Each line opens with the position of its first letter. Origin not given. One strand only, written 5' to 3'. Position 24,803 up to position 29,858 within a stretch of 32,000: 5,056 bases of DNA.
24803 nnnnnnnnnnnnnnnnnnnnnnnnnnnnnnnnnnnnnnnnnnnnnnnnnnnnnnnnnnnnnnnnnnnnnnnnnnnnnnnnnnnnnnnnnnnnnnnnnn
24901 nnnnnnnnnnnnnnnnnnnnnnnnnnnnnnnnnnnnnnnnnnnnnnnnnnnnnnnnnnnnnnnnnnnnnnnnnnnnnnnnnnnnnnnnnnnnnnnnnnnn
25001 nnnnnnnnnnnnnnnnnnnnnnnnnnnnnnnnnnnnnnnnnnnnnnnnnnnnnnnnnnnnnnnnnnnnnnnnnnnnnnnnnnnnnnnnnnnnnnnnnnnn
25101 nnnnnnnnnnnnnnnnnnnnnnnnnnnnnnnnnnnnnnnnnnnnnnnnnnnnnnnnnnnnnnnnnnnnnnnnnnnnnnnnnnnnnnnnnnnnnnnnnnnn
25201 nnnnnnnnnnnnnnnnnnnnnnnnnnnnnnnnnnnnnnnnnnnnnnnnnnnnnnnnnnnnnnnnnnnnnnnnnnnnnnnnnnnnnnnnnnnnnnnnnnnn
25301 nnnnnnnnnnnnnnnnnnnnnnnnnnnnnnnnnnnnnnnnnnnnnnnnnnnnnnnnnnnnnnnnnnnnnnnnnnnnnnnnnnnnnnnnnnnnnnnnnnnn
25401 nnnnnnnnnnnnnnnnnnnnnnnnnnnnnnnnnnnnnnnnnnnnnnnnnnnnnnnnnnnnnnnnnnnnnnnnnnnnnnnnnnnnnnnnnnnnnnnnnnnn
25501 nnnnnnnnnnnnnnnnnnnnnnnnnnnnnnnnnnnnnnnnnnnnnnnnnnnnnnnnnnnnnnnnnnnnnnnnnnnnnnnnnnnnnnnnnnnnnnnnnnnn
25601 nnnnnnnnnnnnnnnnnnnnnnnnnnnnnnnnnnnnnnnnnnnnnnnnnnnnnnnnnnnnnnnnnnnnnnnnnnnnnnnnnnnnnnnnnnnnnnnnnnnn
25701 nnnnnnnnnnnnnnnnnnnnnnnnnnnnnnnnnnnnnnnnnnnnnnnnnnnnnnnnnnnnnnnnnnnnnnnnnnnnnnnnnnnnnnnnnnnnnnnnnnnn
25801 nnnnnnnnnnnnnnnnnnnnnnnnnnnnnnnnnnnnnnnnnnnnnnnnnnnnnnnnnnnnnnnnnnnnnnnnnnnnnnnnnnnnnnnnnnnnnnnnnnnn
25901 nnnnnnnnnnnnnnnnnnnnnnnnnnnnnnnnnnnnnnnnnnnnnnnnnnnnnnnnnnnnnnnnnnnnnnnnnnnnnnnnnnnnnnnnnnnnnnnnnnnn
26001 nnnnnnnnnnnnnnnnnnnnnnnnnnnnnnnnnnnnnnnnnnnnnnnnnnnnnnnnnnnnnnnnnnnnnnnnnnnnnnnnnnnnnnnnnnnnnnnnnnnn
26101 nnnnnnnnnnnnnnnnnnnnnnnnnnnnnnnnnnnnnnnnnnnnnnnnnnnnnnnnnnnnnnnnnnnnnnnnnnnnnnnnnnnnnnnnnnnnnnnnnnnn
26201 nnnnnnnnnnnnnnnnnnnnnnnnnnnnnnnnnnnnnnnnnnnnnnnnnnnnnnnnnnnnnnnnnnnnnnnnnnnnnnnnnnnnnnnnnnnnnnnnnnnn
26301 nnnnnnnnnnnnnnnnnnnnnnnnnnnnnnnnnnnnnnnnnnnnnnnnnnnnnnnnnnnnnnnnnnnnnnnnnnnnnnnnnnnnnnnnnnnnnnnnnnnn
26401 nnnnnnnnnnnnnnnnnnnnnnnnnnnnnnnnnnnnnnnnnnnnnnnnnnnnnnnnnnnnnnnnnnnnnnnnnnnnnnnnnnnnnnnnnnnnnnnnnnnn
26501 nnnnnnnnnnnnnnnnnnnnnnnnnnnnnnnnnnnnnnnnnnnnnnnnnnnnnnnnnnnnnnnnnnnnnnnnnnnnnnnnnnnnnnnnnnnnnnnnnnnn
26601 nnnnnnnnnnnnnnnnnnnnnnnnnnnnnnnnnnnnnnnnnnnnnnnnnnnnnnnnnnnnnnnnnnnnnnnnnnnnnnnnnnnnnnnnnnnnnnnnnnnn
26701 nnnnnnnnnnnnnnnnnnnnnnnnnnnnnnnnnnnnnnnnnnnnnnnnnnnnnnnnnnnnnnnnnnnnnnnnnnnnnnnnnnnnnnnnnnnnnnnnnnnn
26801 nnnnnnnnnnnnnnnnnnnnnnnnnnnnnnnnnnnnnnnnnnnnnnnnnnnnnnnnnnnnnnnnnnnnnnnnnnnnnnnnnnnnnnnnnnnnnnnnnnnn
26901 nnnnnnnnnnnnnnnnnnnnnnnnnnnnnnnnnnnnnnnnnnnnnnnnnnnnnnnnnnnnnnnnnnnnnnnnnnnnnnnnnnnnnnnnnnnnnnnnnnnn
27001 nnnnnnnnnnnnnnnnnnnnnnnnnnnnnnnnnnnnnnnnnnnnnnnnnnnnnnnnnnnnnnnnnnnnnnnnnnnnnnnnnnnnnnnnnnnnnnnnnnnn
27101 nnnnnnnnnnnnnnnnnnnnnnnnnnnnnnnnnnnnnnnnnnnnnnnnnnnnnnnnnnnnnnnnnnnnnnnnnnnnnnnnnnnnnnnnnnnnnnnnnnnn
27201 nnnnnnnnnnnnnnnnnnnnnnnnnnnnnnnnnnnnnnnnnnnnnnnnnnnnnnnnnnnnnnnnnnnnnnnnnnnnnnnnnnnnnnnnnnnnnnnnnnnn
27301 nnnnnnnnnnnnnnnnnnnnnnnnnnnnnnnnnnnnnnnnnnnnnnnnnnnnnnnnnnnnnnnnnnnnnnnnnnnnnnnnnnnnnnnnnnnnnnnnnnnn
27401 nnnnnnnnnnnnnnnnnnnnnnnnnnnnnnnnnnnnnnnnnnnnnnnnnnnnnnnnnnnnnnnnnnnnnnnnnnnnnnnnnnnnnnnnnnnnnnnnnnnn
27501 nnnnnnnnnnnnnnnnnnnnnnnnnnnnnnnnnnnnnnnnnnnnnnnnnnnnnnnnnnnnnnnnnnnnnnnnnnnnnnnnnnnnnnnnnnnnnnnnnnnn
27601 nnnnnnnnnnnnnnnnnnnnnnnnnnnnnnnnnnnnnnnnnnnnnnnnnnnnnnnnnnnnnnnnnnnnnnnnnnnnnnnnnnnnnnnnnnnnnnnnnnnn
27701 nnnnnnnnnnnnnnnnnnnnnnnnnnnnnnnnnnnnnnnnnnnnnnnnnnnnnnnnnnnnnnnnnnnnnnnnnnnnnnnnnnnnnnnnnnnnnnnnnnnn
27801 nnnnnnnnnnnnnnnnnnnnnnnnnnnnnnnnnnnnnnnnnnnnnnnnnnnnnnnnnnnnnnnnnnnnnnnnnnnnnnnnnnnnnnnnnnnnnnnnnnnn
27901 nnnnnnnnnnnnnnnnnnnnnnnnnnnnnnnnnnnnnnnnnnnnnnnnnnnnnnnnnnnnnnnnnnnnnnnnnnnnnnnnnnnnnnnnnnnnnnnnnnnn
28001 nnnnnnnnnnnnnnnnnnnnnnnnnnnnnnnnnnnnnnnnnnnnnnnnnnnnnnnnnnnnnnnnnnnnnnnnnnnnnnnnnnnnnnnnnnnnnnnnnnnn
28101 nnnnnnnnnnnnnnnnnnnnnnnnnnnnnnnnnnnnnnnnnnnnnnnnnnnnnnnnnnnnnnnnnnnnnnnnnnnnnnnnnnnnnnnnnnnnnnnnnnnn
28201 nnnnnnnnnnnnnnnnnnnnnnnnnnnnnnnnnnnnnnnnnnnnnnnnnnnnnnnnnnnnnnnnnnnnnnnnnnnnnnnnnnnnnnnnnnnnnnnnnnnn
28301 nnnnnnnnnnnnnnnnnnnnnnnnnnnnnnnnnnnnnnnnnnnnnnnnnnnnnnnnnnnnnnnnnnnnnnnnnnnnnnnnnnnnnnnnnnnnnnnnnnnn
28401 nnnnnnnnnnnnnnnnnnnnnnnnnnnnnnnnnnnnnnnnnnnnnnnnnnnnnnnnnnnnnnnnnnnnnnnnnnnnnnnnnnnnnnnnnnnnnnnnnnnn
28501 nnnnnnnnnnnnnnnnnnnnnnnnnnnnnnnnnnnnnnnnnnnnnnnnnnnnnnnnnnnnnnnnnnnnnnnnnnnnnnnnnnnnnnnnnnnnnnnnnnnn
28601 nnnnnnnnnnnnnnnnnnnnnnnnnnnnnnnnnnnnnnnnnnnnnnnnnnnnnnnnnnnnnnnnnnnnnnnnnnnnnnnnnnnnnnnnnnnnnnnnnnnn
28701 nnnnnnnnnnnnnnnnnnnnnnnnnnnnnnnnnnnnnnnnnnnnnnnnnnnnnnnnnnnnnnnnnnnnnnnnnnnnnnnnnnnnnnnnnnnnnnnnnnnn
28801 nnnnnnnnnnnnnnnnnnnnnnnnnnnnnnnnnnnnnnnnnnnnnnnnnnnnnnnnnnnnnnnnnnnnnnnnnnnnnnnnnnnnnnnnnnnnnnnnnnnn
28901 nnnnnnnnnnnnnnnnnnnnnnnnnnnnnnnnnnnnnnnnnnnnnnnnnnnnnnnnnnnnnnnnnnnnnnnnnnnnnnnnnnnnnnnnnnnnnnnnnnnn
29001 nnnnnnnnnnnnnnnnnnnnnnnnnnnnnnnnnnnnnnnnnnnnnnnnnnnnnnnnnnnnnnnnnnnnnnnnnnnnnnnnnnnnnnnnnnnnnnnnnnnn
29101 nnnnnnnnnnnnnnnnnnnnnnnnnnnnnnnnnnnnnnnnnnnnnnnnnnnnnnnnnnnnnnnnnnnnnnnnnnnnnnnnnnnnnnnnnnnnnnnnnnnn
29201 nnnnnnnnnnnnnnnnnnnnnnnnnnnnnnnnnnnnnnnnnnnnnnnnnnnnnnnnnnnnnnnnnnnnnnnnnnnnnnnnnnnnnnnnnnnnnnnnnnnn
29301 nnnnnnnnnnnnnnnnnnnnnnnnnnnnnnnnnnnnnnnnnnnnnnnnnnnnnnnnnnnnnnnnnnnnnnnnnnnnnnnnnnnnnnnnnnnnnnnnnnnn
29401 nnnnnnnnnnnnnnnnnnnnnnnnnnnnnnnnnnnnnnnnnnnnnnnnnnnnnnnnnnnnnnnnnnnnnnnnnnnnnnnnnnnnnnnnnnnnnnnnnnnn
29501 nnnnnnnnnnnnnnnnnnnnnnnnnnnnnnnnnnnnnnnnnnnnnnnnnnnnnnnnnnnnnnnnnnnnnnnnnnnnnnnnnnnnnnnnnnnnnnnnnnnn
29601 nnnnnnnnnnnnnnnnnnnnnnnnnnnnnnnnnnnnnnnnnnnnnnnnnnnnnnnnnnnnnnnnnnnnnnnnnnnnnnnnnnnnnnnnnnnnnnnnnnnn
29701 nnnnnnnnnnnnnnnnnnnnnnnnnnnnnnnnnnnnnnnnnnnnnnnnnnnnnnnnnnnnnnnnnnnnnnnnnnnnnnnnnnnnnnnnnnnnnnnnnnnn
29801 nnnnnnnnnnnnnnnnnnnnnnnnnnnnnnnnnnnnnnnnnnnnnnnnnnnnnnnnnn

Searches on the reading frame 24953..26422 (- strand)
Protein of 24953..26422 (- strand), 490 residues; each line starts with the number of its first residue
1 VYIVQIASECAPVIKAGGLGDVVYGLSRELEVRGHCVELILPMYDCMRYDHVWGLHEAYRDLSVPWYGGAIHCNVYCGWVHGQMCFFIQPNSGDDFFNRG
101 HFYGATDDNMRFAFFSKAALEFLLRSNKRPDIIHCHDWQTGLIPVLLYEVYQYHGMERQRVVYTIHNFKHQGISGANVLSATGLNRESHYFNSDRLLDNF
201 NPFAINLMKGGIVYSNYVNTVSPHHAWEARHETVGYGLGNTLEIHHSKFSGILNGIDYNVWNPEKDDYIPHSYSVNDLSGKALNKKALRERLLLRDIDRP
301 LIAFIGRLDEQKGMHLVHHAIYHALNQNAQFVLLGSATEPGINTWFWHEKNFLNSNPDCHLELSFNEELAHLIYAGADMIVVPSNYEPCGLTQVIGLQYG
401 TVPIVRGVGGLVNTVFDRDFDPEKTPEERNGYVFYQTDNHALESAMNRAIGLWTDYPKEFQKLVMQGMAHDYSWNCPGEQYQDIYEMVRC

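Call 63: search_protein_families(library=pfam, proteins=[window:24953-26422:-], max_evalue=0.001)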
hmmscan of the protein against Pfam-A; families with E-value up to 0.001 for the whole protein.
window:24953-26422:- (490 aa): 5 families
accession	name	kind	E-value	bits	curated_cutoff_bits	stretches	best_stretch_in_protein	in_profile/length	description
PF08323.17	Glyco_transf_5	-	7.7e-64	216.1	22.7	1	3-243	2-238/239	Starch synthase catalytic domain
PF00534.26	Glycos_transf_1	-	5.1e-11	42.8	26.4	1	298-450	14-156/172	Glycosyl transferases group 1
PF13692.12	Glyco_trans_1_4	-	1.7e-09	38.5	27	1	299-449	1-139/142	Glycosyl transferases group 1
PF13439.12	Glyco_transf_4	-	6.1e-09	36.6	28.5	1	17-177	2-109/170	Glycosyltransferase Family 4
PF13579.12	Glyco_trans_4_4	-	2.1e-05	25.4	29.7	1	17-168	1-104/158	Glycosyl transferase 4-like domain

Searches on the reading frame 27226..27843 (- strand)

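Call 63: search_protein_families(library=pfam, proteins=[window:27226-27843:-], max_evalue=0.001)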
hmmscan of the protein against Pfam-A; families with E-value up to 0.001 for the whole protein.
window:27226-27843:- (206 aa): 5 families
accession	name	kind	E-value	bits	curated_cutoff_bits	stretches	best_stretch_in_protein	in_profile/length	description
PF00440.29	TetR_N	-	1.8e-17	63.3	24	1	18-64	1-47/47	Bacterial regulatory proteins, tetR family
PF14246.11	TetR_C_7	-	5.5e-08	33.2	22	1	96-197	12-114/119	AefR-like transcriptional repressor, C-terminal domain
PF16859.10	TetR_C_11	-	9.4e-08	32.9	32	1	96-178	20-103/113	Tetracyclin repressor-like, C-terminal domain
PF17932.6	TetR_C_24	-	1.6e-06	28.8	26.4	1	90-165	9-84/114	Tetracyclin repressor-like, C-terminal domain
PF16295.10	TetR_C_10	-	2.8e-05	24.9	28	1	108-165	43-100/132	Tetracyclin repressor-like, C-terminal domain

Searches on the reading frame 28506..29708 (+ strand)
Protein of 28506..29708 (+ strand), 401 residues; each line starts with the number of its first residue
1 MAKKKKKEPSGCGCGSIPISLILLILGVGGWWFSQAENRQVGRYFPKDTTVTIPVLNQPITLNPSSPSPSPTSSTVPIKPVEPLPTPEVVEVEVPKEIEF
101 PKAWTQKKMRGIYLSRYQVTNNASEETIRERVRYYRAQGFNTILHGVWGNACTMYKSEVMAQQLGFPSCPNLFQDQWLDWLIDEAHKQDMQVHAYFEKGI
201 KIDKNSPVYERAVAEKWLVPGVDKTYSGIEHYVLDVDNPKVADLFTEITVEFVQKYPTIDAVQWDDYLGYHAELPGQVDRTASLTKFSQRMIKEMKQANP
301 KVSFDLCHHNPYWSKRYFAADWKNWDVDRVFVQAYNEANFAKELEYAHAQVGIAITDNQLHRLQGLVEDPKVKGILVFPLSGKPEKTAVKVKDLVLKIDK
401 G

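Call 63: search_protein_families(library=pfam, proteins=[window:28506-29708:+], max_evalue=0.001)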
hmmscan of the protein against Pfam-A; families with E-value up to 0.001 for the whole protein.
window:28506-29708:+ (401 aa): 2 families
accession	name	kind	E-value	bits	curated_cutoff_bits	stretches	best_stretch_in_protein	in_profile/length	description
PF02638.21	GHL10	-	3.3e-24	86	27.9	1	108-273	1-169/311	Glycosyl hydrolase-like 10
PF02065.24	Melibiase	-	2.9e-05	23.7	27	1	178-307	106-238/347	Melibiase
